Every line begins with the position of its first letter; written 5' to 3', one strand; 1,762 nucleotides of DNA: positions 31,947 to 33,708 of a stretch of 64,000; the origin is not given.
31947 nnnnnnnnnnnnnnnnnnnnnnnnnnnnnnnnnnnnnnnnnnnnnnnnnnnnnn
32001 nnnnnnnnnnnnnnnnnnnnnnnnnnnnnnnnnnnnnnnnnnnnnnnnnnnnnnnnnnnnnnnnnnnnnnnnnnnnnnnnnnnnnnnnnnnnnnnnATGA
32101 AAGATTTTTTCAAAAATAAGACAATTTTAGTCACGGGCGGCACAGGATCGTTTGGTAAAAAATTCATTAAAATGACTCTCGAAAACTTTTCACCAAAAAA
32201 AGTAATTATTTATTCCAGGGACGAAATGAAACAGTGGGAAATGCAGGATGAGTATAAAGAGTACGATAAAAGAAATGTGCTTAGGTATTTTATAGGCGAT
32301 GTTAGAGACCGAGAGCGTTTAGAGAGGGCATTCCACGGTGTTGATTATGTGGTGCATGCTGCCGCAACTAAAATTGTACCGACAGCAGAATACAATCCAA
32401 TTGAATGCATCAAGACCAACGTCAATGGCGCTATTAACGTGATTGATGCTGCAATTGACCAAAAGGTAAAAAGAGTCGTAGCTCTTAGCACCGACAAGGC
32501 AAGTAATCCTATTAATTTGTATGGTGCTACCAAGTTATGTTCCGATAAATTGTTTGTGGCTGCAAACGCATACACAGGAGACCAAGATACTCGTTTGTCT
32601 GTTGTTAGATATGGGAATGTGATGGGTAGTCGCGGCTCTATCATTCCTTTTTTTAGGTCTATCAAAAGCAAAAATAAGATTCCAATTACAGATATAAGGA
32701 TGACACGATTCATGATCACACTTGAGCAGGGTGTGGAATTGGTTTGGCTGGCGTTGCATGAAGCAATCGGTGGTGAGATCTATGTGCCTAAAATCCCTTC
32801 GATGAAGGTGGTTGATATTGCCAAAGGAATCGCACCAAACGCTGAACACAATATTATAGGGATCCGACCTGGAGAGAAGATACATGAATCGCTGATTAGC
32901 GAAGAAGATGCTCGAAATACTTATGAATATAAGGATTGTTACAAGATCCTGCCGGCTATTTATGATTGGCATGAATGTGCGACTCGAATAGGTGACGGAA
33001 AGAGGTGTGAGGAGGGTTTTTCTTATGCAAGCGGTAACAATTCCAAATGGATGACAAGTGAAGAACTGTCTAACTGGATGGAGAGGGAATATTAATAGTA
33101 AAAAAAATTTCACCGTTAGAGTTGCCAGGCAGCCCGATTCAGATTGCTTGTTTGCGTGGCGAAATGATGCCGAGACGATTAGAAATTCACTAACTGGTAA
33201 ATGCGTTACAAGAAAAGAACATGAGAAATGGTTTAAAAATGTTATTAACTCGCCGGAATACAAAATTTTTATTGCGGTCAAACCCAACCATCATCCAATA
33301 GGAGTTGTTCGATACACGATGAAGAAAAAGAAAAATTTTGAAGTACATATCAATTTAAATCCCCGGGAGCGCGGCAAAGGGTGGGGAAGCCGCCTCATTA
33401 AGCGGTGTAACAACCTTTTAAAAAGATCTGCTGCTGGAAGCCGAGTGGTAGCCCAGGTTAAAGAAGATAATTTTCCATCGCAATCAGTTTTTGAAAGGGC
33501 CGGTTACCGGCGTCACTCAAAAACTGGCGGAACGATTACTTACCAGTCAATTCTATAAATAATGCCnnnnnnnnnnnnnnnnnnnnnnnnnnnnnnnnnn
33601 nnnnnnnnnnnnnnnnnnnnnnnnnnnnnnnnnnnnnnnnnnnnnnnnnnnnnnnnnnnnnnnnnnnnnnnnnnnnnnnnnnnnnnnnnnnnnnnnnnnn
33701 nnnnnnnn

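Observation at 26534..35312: Complete pseudaminic acid pathway with a PseA-type amidotransferase, interleaved with the phosphonate genes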

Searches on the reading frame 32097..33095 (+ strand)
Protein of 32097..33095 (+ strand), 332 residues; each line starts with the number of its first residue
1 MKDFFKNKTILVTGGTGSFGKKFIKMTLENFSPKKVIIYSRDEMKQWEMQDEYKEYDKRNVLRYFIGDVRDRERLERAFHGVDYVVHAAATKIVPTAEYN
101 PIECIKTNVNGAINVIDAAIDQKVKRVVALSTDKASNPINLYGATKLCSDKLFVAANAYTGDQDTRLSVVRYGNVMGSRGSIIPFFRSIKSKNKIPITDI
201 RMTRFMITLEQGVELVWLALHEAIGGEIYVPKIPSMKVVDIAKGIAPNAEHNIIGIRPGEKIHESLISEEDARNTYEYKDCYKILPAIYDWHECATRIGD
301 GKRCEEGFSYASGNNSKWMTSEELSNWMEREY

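Call 3: search_protein_families(library=ncbifam, proteins=[window:32097-33095:+], max_evalue=0.00001)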
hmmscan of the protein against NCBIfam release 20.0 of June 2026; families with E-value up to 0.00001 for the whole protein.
window:32097-33095:+ (332 aa): 15 families
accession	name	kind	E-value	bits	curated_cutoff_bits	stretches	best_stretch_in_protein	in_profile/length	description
TIGR03589.1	PseB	equivalog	6.4e-159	528.1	407.75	1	4-327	1-323/324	UDP-N-acetylglucosamine 4,6-dehydratase (inverting)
TIGR04130.1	FnlA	equivalog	5e-73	245.9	730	1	5-312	2-310/337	UDP-N-acetylglucosamine 4,6-dehydratase/5-epimerase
TIGR04180.1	EDH_00030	hypoth_equivalog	4.4e-20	72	475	1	10-249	1-256/297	NAD-dependent 4,6-dehydratase LegB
TIGR01179.1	galE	equivalog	9.2e-16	57.6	262.3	1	10-179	2-180/332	UDP-glucose 4-epimerase GalE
TIGR02622.1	CDP_4_6_dhtase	equivalog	1.2e-15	57.5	278.45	1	4-136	1-133/352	CDP-glucose 4,6-dehydratase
TIGR01181.1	dTDP_gluc_dehyt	equivalog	3e-14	52.8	365.1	1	10-136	2-129/321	dTDP-glucose 4,6-dehydratase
TIGR03466.1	HpnA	hypoth_equivalog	5.6e-12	45.2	367.65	1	9-132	2-113/327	hopanoid-associated sugar epimerase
TIGR02197.1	heptose_epim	equivalog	3.5e-11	42.8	274.6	1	10-179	1-174/316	ADP-glyceromanno-heptose 6-epimerase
NF041293.1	G6PDh_Azf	equivalog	2.2e-10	40.4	400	1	7-135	2-118/252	NAD-dependent glucose-6-phosphate dehydrogenase Azf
NF042422.1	oxyalk_red_OleD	equivalog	8.6e-09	35.2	580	1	10-133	3-111/329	2-alkyl-3-oxoalkanoate reductase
NF007956.0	PRK10675.1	subfamily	4.6e-08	32.6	394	1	10-131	3-123/338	UDP-glucose 4-epimerase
TIGR01214.1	rmlD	equivalog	2.8e-07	29.9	224.05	1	9-153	1-135/285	dTDP-4-dehydrorhamnose reductase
NF052578.1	StrlDmthSdmBMthl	equivalog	3.3e-07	30.4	600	1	9-136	2-117/328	sterol demethylase protein SdmB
NF011728.1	PRK15181.1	equivalog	6.7e-07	28.6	760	1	61-127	68-136/348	Vi polysaccharide biosynthesis UDP-N-acetylglucosaminuronic acid C-4 epimerase TviC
NF042423.1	oxyalk_red_Shew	equivalog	8e-07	28.4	580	1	8-133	9-119/331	2-alkyl-3-oxoalkanoate reductase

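Call 11: find_encoding_contigs(protein=window:32097-33095:+, flank=10000, max_places=6)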
Protein window:32097-33095:+ (332 aa): 6 contigs read that carry it; 6 places shown.
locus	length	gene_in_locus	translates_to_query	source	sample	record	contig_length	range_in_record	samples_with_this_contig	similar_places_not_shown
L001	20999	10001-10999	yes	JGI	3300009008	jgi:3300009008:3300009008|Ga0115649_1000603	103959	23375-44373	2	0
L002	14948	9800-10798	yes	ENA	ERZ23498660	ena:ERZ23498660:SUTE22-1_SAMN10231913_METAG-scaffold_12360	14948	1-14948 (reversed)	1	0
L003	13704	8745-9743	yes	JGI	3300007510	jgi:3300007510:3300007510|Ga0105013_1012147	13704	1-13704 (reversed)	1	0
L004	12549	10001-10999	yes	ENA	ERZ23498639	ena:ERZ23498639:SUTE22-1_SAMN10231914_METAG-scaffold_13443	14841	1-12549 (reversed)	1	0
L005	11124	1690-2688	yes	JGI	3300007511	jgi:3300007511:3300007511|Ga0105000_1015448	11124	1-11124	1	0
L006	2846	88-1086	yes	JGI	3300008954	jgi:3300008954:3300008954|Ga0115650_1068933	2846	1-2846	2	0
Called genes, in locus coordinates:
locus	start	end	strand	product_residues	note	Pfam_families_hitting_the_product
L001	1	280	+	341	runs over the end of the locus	PF04055:Radical_SAM, PF13186:SPASM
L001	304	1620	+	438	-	PF01467:CTP_transf_like, PF13714:PEP_mutase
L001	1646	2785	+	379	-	PF02776:TPP_enzyme_N, PF02775:TPP_enzyme_C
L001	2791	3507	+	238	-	PF02224:Cytidylate_kin, PF13189:Cytidylate_kin2, PF13238:AAA_18 (weak)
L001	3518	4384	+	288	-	-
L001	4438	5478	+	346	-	-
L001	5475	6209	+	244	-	PF02348:CTP_transf_3, PF12804:NTP_transf_3 (weak)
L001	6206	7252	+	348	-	PF01408:GFO_IDH_MocA, PF22725:GFO_IDH_MocA_C3, PF02894:GFO_IDH_MocA_C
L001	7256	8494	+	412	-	PF01041:DegT_DnrJ_EryC1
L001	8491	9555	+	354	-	PF03102:NeuB, PF08666:SAF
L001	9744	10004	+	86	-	PF12728:HTH_17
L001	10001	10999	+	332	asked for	PF00106:adh_short (weak), PF01073:3Beta_HSD, PF01370:Epimerase, PF02719:Polysacc_synt_2, PF04321:RmlD_sub_bind (weak), PF05368:NmrA, PF16363:GDP_Man_Dehyd, PF13460:NAD_binding_10, +2 more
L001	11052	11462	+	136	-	PF00583:Acetyltransf_1, PF13302:Acetyltransf_3, PF13673:Acetyltransf_10 (weak), PF13508:Acetyltransf_7 (weak), PF08445:FR47 (weak)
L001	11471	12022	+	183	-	PF13302:Acetyltransf_3, PF00583:Acetyltransf_1, PF13420:Acetyltransf_4, PF13523:Acetyltransf_8 (faint)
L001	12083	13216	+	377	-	-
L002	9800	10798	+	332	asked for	PF00106:adh_short (weak), PF01073:3Beta_HSD, PF01370:Epimerase, PF02719:Polysacc_synt_2, PF04321:RmlD_sub_bind (weak), PF05368:NmrA, PF16363:GDP_Man_Dehyd, PF13460:NAD_binding_10, +2 more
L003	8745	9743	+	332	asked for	PF00106:adh_short (weak), PF01073:3Beta_HSD, PF01370:Epimerase, PF02719:Polysacc_synt_2, PF04321:RmlD_sub_bind (weak), PF05368:NmrA, PF16363:GDP_Man_Dehyd, PF13460:NAD_binding_10, +2 more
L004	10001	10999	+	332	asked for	PF00106:adh_short (weak), PF01073:3Beta_HSD, PF01370:Epimerase, PF02719:Polysacc_synt_2, PF04321:RmlD_sub_bind (weak), PF05368:NmrA, PF16363:GDP_Man_Dehyd, PF13460:NAD_binding_10, +2 more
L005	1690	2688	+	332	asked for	PF00106:adh_short (weak), PF01073:3Beta_HSD, PF01370:Epimerase, PF02719:Polysacc_synt_2, PF04321:RmlD_sub_bind (weak), PF05368:NmrA, PF16363:GDP_Man_Dehyd, PF13460:NAD_binding_10, +2 more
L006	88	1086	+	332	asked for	PF00106:adh_short (weak), PF01073:3Beta_HSD, PF01370:Epimerase, PF02719:Polysacc_synt_2, PF04321:RmlD_sub_bind (weak), PF05368:NmrA, PF16363:GDP_Man_Dehyd, PF13460:NAD_binding_10, +2 more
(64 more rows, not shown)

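Call 37: search_solved_structures(query=window:32097-33095:+, max_evalue=1e-20)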
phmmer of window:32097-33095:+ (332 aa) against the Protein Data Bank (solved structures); distinct sequences matched with E-value up to 1e-20: 11.
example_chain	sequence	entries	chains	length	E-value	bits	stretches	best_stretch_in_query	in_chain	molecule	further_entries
2gn4_A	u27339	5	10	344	5.1e-111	374.1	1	4-324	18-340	UDP-GlcNAc C6 dehydratase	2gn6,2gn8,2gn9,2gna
6bwc_A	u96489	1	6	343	2.9e-68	233.6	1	4-327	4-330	Polysaccharide biosynthesis protein CapD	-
4j2o_A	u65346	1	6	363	2.8e-66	227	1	4-290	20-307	UDP-N-acetylglucosamine 4,6-dehydratase/5-epimerase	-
3vvb_A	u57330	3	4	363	3.4e-65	223.5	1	5-325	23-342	CapE | Capsular polysaccharide synthesis enzyme Cap8E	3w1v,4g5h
3vvc_A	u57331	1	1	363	1.2e-64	221.7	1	5-325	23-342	Capsular polysaccharide synthesis enzyme Cap8E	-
4tqg_A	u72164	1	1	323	1.2e-47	165.8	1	6-290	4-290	Putative dTDP-d-glucose 4 6-dehydratase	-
5bjy_A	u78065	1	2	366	6.8e-38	133.8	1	4-284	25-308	WlaL protein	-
5bju_A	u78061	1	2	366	8.8e-37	130.1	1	4-284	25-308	WlaL protein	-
5bjw_A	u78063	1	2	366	3.2e-36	128.3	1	4-284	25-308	WlaL protein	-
5bjx_A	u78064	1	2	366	4.4e-36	127.8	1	4-284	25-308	WlaL protein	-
5bjv_A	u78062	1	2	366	3e-35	125.1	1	4-284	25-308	WlaL protein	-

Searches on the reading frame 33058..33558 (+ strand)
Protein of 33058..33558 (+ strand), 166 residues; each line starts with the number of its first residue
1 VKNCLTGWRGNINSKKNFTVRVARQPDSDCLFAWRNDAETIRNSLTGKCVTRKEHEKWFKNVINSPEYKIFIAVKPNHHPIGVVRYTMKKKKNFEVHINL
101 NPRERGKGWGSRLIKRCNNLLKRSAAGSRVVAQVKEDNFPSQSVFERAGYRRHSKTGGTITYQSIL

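Call 3: search_protein_families(library=ncbifam, proteins=[window:33058-33558:+], max_evalue=0.00001)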
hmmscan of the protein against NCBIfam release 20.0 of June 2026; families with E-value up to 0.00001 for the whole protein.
window:33058-33558:+ (166 aa): 2 families
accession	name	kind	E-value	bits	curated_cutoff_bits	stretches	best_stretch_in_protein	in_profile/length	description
TIGR03585.1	PseH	equivalog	2.8e-12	47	93.1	1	28-156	11-139/156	UDP-4-amino-4,6-dideoxy-N-acetyl-beta-L-altrosamine N-acetyltransferase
TIGR01575.1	rimI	equivalog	4.2e-06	27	86.4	1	58-153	22-115/132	ribosomal protein S18-alanine N-acetyltransferase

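Call 9: search_protein_families(library=pfam, proteins=[window:33058-33558:+], max_evalue=0.001)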
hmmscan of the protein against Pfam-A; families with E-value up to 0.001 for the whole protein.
window:33058-33558:+ (166 aa): 7 families
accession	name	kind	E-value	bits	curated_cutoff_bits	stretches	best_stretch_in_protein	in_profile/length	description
PF13302.13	Acetyltransf_3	-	2.6e-13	51.3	25.4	1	20-151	4-138/138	Acetyltransferase (GNAT) domain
PF00583.31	Acetyltransf_1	-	7.7e-11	42.7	20.7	1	49-150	15-116/116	Acetyltransferase (GNAT) family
PF08445.16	FR47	-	2.7e-06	27.7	22.1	1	98-155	27-82/86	FR47-like protein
PF13420.13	Acetyltransf_4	-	3e-06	27.8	24.3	1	21-153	2-137/155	Acetyltransferase (GNAT) domain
PF13508.13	Acetyltransf_7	-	6.6e-06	26.8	27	1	69-151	4-83/84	Acetyltransferase (GNAT) domain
PF13673.13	Acetyltransf_10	-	6.1e-05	23.4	23.6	1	58-155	21-112/128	Acetyltransferase (GNAT) domain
PF13523.12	Acetyltransf_8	-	0.00018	21.6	27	1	53-153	29-140/145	Acetyltransferase (GNAT) domain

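Call 39: search_solved_structures(query=window:33058-33558:+, max_evalue=0.01)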
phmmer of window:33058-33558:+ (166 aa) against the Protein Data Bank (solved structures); distinct sequences matched with E-value up to 0.01: 6.
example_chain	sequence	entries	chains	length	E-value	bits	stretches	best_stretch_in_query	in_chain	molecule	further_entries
7wx5_A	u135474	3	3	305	6.9e-10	42.2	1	57-151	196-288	N-acetyltransferase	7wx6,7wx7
6wqb_A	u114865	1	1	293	0.00016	24.8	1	58-152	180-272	N-terminal acetyltransferase, GNAT family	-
6wqc_A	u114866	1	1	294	0.00016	24.8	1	58-152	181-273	N-terminal acetyltransferase, GNAT family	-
1vkc_A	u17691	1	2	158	0.0018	21.3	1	53-152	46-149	putative acetyl transferase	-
9mto_A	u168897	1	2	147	0.0027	20.8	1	55-149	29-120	[Ribosomal protein bS18]-alanine N-acetyltransferase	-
2pdo_A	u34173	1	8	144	0.0088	19.1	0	67-152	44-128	Acetyltransferase ypeA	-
